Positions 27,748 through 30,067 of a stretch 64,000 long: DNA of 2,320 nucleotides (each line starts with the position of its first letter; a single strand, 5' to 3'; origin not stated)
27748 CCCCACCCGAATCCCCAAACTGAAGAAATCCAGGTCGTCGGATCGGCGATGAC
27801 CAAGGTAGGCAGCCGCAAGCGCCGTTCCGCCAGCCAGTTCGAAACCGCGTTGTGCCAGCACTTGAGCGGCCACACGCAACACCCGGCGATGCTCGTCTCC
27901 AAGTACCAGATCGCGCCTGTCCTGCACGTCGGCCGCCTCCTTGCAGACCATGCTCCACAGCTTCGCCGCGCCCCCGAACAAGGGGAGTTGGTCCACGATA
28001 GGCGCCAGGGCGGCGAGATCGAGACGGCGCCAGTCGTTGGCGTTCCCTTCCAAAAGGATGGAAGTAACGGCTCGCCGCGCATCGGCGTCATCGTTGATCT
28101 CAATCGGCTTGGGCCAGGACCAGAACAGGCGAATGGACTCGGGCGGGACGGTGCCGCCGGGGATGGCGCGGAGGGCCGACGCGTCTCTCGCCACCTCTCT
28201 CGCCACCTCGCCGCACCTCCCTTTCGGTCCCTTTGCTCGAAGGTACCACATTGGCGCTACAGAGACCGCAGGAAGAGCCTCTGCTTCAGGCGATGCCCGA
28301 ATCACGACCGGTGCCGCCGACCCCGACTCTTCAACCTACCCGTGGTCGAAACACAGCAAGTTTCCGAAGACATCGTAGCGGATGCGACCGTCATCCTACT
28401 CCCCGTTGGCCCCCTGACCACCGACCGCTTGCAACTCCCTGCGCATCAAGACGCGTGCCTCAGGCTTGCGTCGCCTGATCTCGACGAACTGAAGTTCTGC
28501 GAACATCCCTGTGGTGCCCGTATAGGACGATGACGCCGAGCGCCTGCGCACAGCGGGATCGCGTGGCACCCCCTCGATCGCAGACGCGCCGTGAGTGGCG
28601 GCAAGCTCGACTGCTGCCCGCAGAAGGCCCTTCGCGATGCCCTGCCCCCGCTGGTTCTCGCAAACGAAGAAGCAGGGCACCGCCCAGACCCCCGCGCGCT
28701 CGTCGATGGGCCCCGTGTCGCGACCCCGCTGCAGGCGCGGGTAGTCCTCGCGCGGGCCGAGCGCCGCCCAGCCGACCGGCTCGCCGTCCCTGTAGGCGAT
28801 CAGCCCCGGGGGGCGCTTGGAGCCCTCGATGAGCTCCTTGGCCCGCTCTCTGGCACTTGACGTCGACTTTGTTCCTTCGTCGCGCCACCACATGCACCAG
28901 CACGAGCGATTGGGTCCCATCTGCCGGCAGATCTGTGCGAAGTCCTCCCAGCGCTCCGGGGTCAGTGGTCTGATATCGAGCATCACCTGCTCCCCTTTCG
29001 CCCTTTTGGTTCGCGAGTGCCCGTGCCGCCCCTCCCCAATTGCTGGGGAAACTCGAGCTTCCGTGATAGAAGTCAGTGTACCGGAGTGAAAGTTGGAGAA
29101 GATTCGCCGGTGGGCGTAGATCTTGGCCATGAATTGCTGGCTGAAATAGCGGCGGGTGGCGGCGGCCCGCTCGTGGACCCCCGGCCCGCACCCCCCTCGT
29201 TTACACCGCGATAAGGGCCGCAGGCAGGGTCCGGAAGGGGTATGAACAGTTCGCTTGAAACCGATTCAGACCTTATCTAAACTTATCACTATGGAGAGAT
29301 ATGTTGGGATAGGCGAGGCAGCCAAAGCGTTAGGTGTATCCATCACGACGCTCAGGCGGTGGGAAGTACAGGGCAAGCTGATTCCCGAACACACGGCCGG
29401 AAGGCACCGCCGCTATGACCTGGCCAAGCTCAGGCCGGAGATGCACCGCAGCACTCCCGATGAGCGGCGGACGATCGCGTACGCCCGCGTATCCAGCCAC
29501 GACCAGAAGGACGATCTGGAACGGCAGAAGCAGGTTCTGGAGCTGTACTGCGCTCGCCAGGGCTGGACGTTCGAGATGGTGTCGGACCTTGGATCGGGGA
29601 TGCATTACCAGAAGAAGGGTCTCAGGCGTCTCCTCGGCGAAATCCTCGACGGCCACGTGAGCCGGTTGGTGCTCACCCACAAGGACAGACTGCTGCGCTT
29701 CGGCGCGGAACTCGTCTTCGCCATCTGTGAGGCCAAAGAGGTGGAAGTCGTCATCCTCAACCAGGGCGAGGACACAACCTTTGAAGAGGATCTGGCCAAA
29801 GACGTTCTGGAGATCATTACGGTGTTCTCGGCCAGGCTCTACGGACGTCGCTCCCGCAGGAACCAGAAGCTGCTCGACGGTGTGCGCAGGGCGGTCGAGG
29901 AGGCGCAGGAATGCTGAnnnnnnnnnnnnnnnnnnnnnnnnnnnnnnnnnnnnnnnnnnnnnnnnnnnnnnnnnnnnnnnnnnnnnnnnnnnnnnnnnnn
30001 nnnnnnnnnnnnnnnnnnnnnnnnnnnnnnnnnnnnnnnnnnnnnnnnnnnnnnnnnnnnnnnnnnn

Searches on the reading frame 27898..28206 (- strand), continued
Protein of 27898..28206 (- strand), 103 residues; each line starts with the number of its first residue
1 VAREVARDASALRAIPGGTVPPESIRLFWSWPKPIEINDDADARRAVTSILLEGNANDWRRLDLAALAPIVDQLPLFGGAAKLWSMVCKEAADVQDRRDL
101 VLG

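Call 85: fold_search(model_id=the predicted structure, library=viral)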
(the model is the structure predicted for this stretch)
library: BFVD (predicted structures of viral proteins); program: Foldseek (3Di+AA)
matches with E <= 10: 34; with E <= 0.001: 0
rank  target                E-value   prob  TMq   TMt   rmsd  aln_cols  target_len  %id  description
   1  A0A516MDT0            1.2e+00  0.08  0.22  0.22  12.6       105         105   18  (no name in the UniProt tables at hand)
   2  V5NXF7                3.4e+00  0.12  0.26  0.23  10.9        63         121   17  F-VP26 [Chelonid alphaherpesvirus 5]
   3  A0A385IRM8            3.4e+00  0.10  0.32  0.26  10.3       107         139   12  (no name in the UniProt tables at hand)
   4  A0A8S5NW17            3.4e+00  0.09  0.25  0.22  11.7        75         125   15  Uncharacterized protein [Siphoviridae sp. ctTnV63]
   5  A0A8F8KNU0            4.7e+00  0.11  0.36  0.12   6.8        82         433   15  Uncharacterized protein [Clandestinovirus]
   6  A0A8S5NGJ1            5.0e+00  0.15  0.32  0.45   7.5        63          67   11  Uncharacterized protein [Myoviridae sp. ct0wg9]
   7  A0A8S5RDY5            5.3e+00  0.04  0.22  0.24  10.3        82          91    6  Uncharacterized protein [virus sp. ctx9V1]
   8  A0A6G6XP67            5.9e+00  0.06  0.26  0.25  12.2       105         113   10  (no name in the UniProt tables at hand)
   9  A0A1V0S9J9            6.2e+00  0.07  0.24  0.17   8.3        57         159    9  Uncharacterized protein [Catovirus CTV1]
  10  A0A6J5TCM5            6.9e+00  0.12  0.30  0.46   7.7        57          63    9  Uncharacterized protein [uncultured Caudovirales phage]
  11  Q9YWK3                6.9e+00  0.08  0.32  0.18  17.4        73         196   14  Uncharacterized protein ORF138-like gene (Fragment) [Buzura suppressaria nuclear polyhedrosis virus]
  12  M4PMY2                6.9e+00  0.05  0.30  0.34  17.1        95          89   15  Uncharacterized protein [Sulfitobacter phage phiCB2047-B]
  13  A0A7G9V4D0            7.3e+00  0.07  0.25  0.24   8.8        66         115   24  Uncharacterized protein [Mycobacterium phage CELFI]
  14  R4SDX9                7.3e+00  0.04  0.25  0.29   9.7        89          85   17  VP1 (Fragment) [Eidolon helvum (bat) parvovirus]
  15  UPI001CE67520         7.3e+00  0.04  0.27  0.24  10.3       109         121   15  (no name look-up for this kind of identifier)
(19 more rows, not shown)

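Call 87: find_encoding_contigs(protein=P0144, flank=3000, max_places=2)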
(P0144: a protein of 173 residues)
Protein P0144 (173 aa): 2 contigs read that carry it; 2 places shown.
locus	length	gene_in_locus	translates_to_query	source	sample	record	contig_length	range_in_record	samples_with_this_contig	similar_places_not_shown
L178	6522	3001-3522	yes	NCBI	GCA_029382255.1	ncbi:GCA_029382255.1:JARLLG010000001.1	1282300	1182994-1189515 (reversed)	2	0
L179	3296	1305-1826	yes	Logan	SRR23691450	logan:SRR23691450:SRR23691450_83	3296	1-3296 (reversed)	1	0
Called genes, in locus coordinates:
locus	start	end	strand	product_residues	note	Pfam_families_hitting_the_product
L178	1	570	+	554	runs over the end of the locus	-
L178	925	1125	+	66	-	-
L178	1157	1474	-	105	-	-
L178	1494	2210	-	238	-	-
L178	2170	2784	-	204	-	-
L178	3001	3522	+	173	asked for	PF12844:HTH_19, PF13560:HTH_31, PF01381:HTH_3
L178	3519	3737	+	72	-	-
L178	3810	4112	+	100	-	-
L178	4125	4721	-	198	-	PF06197:DUF998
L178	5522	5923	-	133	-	-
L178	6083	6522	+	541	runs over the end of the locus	PF13424:TPR_12 (faint), PF00196:GerE, PF08281:Sigma70_r4_2 (weak)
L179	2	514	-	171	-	?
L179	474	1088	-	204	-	-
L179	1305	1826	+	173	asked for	PF12844:HTH_19, PF13560:HTH_31, PF01381:HTH_3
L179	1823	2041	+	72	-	-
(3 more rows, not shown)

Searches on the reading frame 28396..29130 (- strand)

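Call 4: search_protein_families(library=pfam, proteins=[window:28396-29130:-], max_evalue=0.01)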
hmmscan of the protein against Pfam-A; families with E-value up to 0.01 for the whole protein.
window:28396-29130:- (244 aa): 4 families
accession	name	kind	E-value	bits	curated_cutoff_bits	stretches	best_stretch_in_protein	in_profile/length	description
PF00583.31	Acetyltransf_1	-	2.6e-10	41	20.7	1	89-186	15-97/116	Acetyltransferase (GNAT) family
PF13508.13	Acetyltransf_7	-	8.8e-06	26.4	27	1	110-182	6-62/84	Acetyltransferase (GNAT) domain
PF13673.13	Acetyltransf_10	-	0.0042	17.5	23.6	0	105-183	29-86/128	Acetyltransferase (GNAT) domain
PF14542.12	Acetyltransf_CG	-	0.0074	16.8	30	0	148-183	24-59/80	GCN5-related N-acetyl-transferase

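Call 7: search_protein_families(library=ncbifam, proteins=[window:28396-28983:-], max_evalue=1)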
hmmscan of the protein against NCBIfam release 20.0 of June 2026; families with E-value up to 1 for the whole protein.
window:28396-28983:- (195 aa): 3 families
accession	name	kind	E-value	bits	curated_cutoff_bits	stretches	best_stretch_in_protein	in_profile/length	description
NF043067.1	AAC_6p_group_E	equivalog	0.00073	19.4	140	1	40-133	21-104/140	aminoglycoside 6'-N-acetyltransferase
NF033074.0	AAC_6p_Ib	exception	0.027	14.1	400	1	25-130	26-127/184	AAC(6')-Ib family aminoglycoside 6'-N-acetyltransferase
NF033130.1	AAC_6p_A48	exception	0.083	12.7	300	1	101-171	78-138/147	AacA48 family aminoglycoside 6'-N-acetyltransferase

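Call 8: search_protein_families(library=padloc, proteins=[window:28396-28983:-], max_evalue=1)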
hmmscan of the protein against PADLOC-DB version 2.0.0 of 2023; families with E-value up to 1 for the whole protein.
window:28396-28983:- (195 aa): 0 families

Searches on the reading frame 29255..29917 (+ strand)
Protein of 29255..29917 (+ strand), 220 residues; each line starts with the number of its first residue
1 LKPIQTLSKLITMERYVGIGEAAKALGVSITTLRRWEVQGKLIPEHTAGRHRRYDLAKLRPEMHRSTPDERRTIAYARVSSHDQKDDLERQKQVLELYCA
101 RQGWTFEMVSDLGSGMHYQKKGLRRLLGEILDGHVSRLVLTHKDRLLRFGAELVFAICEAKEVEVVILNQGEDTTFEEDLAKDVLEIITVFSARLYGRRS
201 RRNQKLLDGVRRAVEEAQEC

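Call 4: search_protein_families(library=pfam, proteins=[window:29255-29917:+], max_evalue=0.01)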
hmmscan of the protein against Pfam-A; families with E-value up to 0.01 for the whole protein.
window:29255-29917:+ (220 aa): 4 families
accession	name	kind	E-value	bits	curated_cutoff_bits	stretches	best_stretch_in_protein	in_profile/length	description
PF00239.26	Resolvase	-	3.6e-21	76.2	23.3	1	74-203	2-135/145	Resolvase, N terminal domain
PF00376.29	MerR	-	6.5e-12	45.5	28.2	1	19-54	2-38/38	MerR family regulatory protein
PF13411.12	MerR_1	-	3.8e-08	33.8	21.6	1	19-57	3-41/69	MerR HTH family regulatory protein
PF12728.13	HTH_17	-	6e-05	23.7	27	1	18-57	3-41/51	Helix-turn-helix domain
